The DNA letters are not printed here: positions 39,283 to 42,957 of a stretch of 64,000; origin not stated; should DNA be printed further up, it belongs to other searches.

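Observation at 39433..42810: One membrane polypeptide fuses a GH18-like hydrolase, a CE4 deacetylase and a processive GT2 synthase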

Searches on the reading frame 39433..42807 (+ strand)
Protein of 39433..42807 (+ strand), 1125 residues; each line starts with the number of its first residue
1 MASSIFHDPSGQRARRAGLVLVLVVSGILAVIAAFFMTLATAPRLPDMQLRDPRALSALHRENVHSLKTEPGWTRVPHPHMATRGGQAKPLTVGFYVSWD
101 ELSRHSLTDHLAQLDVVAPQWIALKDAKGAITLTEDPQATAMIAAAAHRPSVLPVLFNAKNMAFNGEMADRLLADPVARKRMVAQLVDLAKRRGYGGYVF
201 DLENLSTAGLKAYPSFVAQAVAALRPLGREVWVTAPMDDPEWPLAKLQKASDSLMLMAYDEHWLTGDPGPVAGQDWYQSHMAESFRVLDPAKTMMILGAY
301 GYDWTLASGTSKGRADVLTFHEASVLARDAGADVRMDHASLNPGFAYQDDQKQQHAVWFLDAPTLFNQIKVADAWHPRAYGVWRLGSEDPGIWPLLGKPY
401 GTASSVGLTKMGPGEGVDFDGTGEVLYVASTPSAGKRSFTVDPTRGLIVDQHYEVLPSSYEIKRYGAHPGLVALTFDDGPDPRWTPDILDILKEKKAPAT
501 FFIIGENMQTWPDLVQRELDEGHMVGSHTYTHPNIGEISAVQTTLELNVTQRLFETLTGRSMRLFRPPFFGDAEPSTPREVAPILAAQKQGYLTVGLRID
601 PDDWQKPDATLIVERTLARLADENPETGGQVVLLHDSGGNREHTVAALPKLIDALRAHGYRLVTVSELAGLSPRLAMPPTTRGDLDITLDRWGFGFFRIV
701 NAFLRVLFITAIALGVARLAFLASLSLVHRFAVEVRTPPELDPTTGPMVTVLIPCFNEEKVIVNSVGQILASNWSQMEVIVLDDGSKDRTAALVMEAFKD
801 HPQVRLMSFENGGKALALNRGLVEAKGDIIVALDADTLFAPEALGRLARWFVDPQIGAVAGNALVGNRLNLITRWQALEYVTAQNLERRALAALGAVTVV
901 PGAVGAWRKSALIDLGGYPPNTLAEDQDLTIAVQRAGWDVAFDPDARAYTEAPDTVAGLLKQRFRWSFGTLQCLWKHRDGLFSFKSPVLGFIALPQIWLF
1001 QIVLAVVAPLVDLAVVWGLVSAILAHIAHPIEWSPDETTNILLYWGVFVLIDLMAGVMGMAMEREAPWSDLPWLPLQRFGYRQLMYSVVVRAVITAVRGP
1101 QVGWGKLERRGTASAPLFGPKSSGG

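Call 3: search_protein_families(library=pfam, proteins=[window:39433-42807:+], max_evalue=0.1)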
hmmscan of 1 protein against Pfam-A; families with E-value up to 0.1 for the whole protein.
window:39433-42807:+ (1125 aa): 10 families
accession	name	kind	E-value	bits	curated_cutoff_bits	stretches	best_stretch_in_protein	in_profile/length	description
PF13641.12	Glyco_tranf_2_3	-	2.7e-36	126.2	27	1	747-969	1-230/230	Glycosyltransferase like family 2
PF01522.26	Polysacc_deac_1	-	4e-32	111.2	23.1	1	469-569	6-105/124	Polysaccharide deacetylase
PF00535.33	Glycos_transf_2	-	7.8e-28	97.9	23.3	1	750-912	1-164/168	Glycosyl transferase family 2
PF13632.12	Glyco_trans_2_3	-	3.9e-22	79.5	27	1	829-1009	1-190/198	Glycosyl transferase family group 2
PF13506.12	Glyco_transf_21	-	8.7e-17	61.6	21.7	1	813-967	17-173/174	Glycosyl transferase family 21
PF00704.34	Glyco_hydro_18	-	9.1e-10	39.1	29.6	1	93-383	3-312/317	Glycosyl hydrolases family 18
PF03142.21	Chitin_synth_2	-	2.1e-08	33.7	27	1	825-911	200-288/527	Chitin synthase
PF10111.15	Glyco_tranf_2_2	-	4.1e-07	30.2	27.3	1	750-850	1-105/276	Glycosyltransferase like family 2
PF03644.19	Glyco_hydro_85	-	0.005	16.8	22.2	1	156-221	58-126/302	Glycosyl hydrolase family 85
PF04748.18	Polysacc_deac_2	-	0.02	14.5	27.5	0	578-668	130-211/212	Divergent polysaccharide deacetylase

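Call 4: search_protein_families(library=ncbifam, proteins=[window:39433-42807:+], max_evalue=0.1)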
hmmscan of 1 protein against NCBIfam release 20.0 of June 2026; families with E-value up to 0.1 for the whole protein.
window:39433-42807:+ (1125 aa): 39 families (the best 25 are shown)
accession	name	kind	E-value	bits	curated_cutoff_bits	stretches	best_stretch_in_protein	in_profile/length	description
TIGR03937.1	PgaC_IcaA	equivalog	2.7e-57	194.6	422.3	1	741-1013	39-317/407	poly-beta-1,6-N-acetyl-D-glucosamine synthase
TIGR02764.1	spore_ybaN_pdaB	equivalog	3.9e-39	134.4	237.4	1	472-668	8-190/191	polysaccharide deacetylase family sporulation protein PdaB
NF045821.1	PgAcgDacpgdA1_Bac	equivalog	1.1e-34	119.7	400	1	472-668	90-274/282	peptidoglycan-N-acetylglucosamine deacetylase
TIGR04243.1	nodulat_NodB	equivalog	2.7e-34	118.4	240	1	472-662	4-193/197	chitooligosaccharide deacetylase NodB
TIGR04242.1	nodulat_NodC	equivalog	2e-32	112.6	550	1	743-971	44-285/395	chitooligosaccharide synthase NodC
TIGR02884.1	spore_pdaA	equivalog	1.2e-28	100.4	298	1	472-668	39-223/224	delta-lactam-biosynthetic de-N-acetylase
NF045820.1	PgAcgDacpgdA_Strep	equivalog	2.6e-26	92.5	800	1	468-669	266-448/463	peptidoglycan-N-acetylglucosamine deacetylase PgdA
NF045822.1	PgAcgDacpgdA2_Bac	equivalog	1.2e-25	90.4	400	1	472-666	72-259/274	peptidoglycan-N-acetylglucosamine deacetylase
NF053846.1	glyco_with_XrtP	equivalog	6.3e-24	84.4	520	1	717-1109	12-437/440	XrtP-associated glycosyltransferase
TIGR03965.1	mycofact_glyco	equivalog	2.9e-23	82.5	280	1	724-993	50-323/467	mycofactocin biosynthesis glycosyltransferase MftF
TIGR03111.1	glyc2_xrt_Gpos1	hypoth_equivalog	4.3e-22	78.5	363.95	1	743-974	45-290/439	TIGR03111 family XrtG-associated glycosyltransferase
TIGR02873.1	spore_ylxY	hypoth_equivalog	6.1e-21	74.8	391.5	1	472-668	87-266/268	probable sporulation protein, polysaccharide deacetylase family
NF041875.1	EPS_EpsD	equivalog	7.3e-21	74.9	370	1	750-955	2-211/325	exopolysaccharide biosynthesis glycosyltransferase EpsD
NF007482.0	PRK10073.1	equivalog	4.3e-16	58.8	423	1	747-847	6-106/334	glycosyltransferase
TIGR03030.1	CelA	equivalog_domain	4.5e-16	58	699.1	2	906-975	313-382/714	UDP-forming cellulose synthase catalytic subunit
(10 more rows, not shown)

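Call 6: find_homologous_proteins(query=window:39433-42807:+, max_evalue=1e-20)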
Query window:39433-42807:+ (1125 aa): 3878 proteins with E <= 1e-20 among 8000 candidates; the best 120 are listed.
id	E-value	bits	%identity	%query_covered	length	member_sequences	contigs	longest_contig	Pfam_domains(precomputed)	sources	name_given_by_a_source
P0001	0.0e+0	2577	100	100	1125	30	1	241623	PF13632.13,PF10111.15,PF13506.14,PF13641.13,PF01522.27,PF03142.22,PF01644.24,PF00704.35,PF00535.33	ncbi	-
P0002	0.0e+0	2013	78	99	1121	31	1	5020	PF13632.13,PF10111.15,PF13506.14,PF13641.13,PF01522.27,PF03142.22,PF01644.24,PF00704.35,PF00535.33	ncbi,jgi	jgi:spore germination protein YaaH/peptidoglycan/xylan/chitin deacetylase (PgdA/CDA1 family)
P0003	0.0e+0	1744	68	99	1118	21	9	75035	PF13632.13,PF10111.15,PF13506.14,PF13641.13,PF01522.27,PF03142.22,PF01644.24,PF00704.35,PF00535.33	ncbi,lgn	-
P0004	0.0e+0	1702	66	99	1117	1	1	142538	PF13632.13,PF13506.14,PF13641.13,PF01522.27,PF03142.22,PF01644.24,PF00704.35,PF00535.33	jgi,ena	-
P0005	0.0e+0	1701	67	99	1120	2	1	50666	PF13632.13,PF10111.15,PF13506.14,PF13641.13,PF01522.27,PF03142.22,PF01644.24,PF00704.35,PF00535.33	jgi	-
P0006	0.0e+0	1696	65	99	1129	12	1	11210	PF13632.13,PF13506.14,PF13641.13,PF01522.27,PF03142.22,PF01644.24,PF00704.35,PF00535.33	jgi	jgi:cellulose synthase/poly-beta-1,6-N-acetylglucosamine synthase-like glycosyltransferase/spore ger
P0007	0.0e+0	1695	67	99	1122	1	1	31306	PF13632.13,PF10111.15,PF13506.14,PF13641.13,PF01522.27,PF03142.22,PF01644.24,PF00704.35,PF00535.33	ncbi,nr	ncbi:MAG TPA: glycosyltransferase [Phenylobacterium sp.]|nr:glycosyltransferase [Phenylobacterium sp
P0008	0.0e+0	1695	66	99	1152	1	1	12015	PF13632.13,PF10111.15,PF13506.14,PF13641.13,PF01522.27,PF03142.22,PF01644.24,PF00535.33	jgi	jgi:cellulose synthase/poly-beta-1,6-N-acetylglucosamine synthase-like glycosyltransferase/spore ger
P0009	0.0e+0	1692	66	99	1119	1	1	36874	PF13632.13,PF10111.15,PF13506.14,PF13641.13,PF01522.27,PF03142.22,PF01644.24,PF00704.35,PF00535.33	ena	-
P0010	0.0e+0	1691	66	99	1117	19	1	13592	PF13632.13,PF10111.15,PF13506.14,PF13641.13,PF01522.27,PF03142.22,PF01644.24,PF00704.35,PF00535.33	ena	-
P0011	0.0e+0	1690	65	99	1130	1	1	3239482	PF13632.13,PF10111.15,PF13506.14,PF13641.13,PF01522.27,PF03142.22,PF01644.24,PF00704.35,PF00535.33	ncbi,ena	-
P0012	0.0e+0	1688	66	99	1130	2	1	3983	PF13632.13,PF10111.15,PF13506.14,PF13641.13,PF01522.27,PF03142.22,PF01644.24,PF00535.33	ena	-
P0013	0.0e+0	1687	65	99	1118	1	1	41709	PF13632.13,PF10111.15,PF13506.14,PF13641.13,PF01522.27,PF03142.22,PF01644.24,PF00704.35,PF00535.33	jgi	jgi:cellulose synthase/poly-beta-1,6-N-acetylglucosamine synthase-like glycosyltransferase/spore ger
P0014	0.0e+0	1686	65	99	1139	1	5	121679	PF13632.13,PF10111.15,PF13506.14,PF13641.13,PF01522.27,PF03142.22,PF01644.24,PF00535.33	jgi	jgi:cellulose synthase/poly-beta-1,6-N-acetylglucosamine synthase-like glycosyltransferase/spore ger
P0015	0.0e+0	1686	66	99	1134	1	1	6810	PF13632.13,PF10111.15,PF13506.14,PF13641.13,PF01522.27,PF03142.22,PF01644.24,PF00704.35,PF00535.33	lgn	-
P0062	0.0e+0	1660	64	99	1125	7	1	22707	PF13632.13,PF10111.15,PF13506.14,PF13641.13,PF01522.27,PF03142.22,PF01644.24,PF00704.35,PF00535.33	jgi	jgi:cellulose synthase/poly-beta-1,6-N-acetylglucosamine synthase-like glycosyltransferase/spore ger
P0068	0.0e+0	1658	64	99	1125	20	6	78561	PF13632.13,PF10111.15,PF13506.14,PF13641.13,PF01522.27,PF03142.22,PF01644.24,PF00704.35,PF00535.33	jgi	jgi:spore germination protein YaaH/peptidoglycan/xylan/chitin deacetylase (PgdA/CDA1 family)/GT2 fam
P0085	0.0e+0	1653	65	99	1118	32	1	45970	PF13632.13,PF10111.15,PF13506.14,PF13641.13,PF01522.27,PF03142.22,PF01644.24,PF00704.35,PF00535.33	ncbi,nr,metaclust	ncbi:polysaccharide deacetylase [Caulobacter vibrioides]|nr:polysaccharide deacetylase [Caulobacter 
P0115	0.0e+0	1643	65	99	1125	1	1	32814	PF13632.13,PF10111.15,PF13506.14,PF13641.13,PF01522.27,PF03142.22,PF01644.24,PF00704.35,PF00535.33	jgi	jgi:spore germination protein YaaH/peptidoglycan/xylan/chitin deacetylase (PgdA/CDA1 family)/GT2 fam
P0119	0.0e+0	1642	64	99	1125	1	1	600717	PF13632.13,PF10111.15,PF13506.14,PF13641.13,PF01522.27,PF03142.22,PF01644.24,PF00704.35,PF00535.33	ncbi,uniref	ncbi:glycosyltransferase [Phenylobacterium sp.]|uniref:glycosyltransferase n=1 Tax=Phenylobacterium 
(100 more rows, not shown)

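Call 8: find_encoding_contigs(protein=P0001, flank=10000, max_places=3)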
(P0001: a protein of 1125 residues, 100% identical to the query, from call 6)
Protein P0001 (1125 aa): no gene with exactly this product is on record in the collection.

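Call 21: find_encoding_contigs(protein=P0003, flank=8000, max_places=2)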
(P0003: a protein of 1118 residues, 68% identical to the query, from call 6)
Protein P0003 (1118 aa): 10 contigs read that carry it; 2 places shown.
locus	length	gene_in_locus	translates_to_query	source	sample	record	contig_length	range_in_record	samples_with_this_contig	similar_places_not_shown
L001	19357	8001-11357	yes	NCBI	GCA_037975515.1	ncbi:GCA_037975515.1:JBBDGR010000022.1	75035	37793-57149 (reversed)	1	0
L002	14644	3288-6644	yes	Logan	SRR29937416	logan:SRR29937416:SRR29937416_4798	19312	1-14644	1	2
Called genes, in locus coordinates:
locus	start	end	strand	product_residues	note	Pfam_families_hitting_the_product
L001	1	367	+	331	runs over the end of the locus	PF00106:adh_short (weak), PF01370:Epimerase, PF04321:RmlD_sub_bind (faint), PF05368:NmrA, PF13460:NAD_binding_10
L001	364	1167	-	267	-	PF04397:LytTR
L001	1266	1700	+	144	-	PF09912:DUF2141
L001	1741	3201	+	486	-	PF03055:RPE65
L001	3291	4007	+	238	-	PF00440:TetR_N, PF17939:TetR_C_30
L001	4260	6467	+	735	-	PF07715:Plug, PF00593:TonB_dep_Rec_b-barrel, PF14905:OMP_b-brl_3 (weak)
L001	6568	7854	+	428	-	PF07690:MFS_1, PF03137:OATP (weak)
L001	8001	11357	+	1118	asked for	PF00704:Glyco_hydro_18, PF01522:Polysacc_deac_1, PF13506:Glyco_transf_21, PF00535:Glycos_transf_2, PF10111:Glyco_tranf_2_2 (weak), PF13641:Glyco_tranf_2_3, PF01644:Chitin_synth_1 (weak), PF13632:Glyco_trans_2_3, +1 more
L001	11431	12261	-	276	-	PF01569:PAP2, PF22778:VCPO_2nd (faint)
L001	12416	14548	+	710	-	PF07715:Plug (faint), PF00593:TonB_dep_Rec_b-barrel, PF25183:OMP_b-brl_4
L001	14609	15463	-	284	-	PF22622:MFE-2_hydrat-2_N, PF13452:FAS1_DH_region (weak), PF01575:MaoC_dehydratas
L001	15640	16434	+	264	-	PF07277:SapC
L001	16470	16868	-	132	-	-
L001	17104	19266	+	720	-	PF11412:DsbD_N, PF02683:DsbD_TM, PF13899:Thioredoxin_7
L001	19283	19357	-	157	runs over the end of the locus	-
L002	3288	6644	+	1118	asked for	PF00704:Glyco_hydro_18, PF01522:Polysacc_deac_1, PF13506:Glyco_transf_21, PF00535:Glycos_transf_2, PF10111:Glyco_tranf_2_2 (weak), PF13641:Glyco_tranf_2_3, PF01644:Chitin_synth_1 (weak), PF13632:Glyco_trans_2_3, +1 more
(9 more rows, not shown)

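Call 22: find_encoding_contigs(protein=P0085, flank=8000, max_places=2)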
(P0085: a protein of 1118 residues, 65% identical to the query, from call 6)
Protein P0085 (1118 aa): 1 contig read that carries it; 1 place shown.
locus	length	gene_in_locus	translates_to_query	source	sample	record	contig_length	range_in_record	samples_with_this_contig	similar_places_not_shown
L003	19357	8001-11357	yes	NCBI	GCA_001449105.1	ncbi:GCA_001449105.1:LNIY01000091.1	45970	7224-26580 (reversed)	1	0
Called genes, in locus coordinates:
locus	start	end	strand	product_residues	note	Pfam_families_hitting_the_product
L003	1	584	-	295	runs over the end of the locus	PF04397:LytTR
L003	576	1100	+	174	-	PF10067:DUF2306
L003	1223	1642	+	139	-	PF09912:DUF2141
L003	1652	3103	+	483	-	PF03055:RPE65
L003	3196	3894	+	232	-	PF00440:TetR_N, PF17939:TetR_C_30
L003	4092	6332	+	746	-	PF07715:Plug, PF00593:TonB_dep_Rec_b-barrel, PF14905:OMP_b-brl_3 (faint)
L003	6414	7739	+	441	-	PF07690:MFS_1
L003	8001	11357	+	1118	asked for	PF00704:Glyco_hydro_18, PF01522:Polysacc_deac_1, PF13506:Glyco_transf_21, PF00535:Glycos_transf_2, PF01644:Chitin_synth_1 (faint), PF10111:Glyco_tranf_2_2, PF13641:Glyco_tranf_2_3, PF13632:Glyco_trans_2_3, +1 more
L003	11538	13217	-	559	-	PF08448:PAS_4, PF00989:PAS (weak), PF08447:PAS_3, PF13426:PAS_9, PF08448:PAS_4, PF08447:PAS_3, PF13426:PAS_9, PF00015:MCPsignal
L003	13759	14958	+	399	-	PF08442:ATP-grasp_2, PF13549:ATP-grasp_5, PF24948:Citrate_synth_N, PF00549:Ligase_CoA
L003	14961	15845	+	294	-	PF02629:CoA_binding, PF13607:Succ_CoA_lig, PF00549:Ligase_CoA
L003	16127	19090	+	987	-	PF16078:2-oxogl_dehyd_N, PF00676:E1_dh, PF02779:Transket_pyr, PF16870:OxoGdeHyase_C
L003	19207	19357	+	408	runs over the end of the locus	-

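Call 30: search_protein_representatives(protein=window:39433-42807:+)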
Query: 1125 residues. Proteins with E-value up to 0.001 (for the whole library): 261856; up to 1e-10: 46056; up to 1e-30: 2805. The best 150 are listed.
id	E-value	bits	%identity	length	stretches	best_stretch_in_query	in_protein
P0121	0.0e+00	1460.4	60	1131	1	2-1116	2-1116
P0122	0.0e+00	1077.1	49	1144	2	87-1114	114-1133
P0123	0.0e+00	1045.7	47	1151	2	86-1114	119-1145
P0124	0.0e+00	1030.8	52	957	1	157-1113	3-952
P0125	0.0e+00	1014.1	48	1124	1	2-1115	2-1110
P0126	9.4e-290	980.6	44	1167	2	89-1115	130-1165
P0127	3.9e-261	885.8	41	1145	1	87-1113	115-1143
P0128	5.1e-261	885.4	37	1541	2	92-1113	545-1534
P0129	4.3e-260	882.3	41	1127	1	4-1113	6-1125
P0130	1.5e-259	880.6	39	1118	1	3-1114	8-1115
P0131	3.2e-254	862.9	44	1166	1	86-1119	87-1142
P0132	9.6e-254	861.3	43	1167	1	12-1114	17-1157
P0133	3.5e-253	859.5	42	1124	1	86-1113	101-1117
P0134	1.6e-251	853.9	41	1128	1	4-1114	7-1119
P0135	1.3e-248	844.4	41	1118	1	4-1112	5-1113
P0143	4.1e-239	812.9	39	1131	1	89-1113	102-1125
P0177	1.3e-216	738.4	41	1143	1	4-1113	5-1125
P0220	5.3e-201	686.7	39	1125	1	145-1116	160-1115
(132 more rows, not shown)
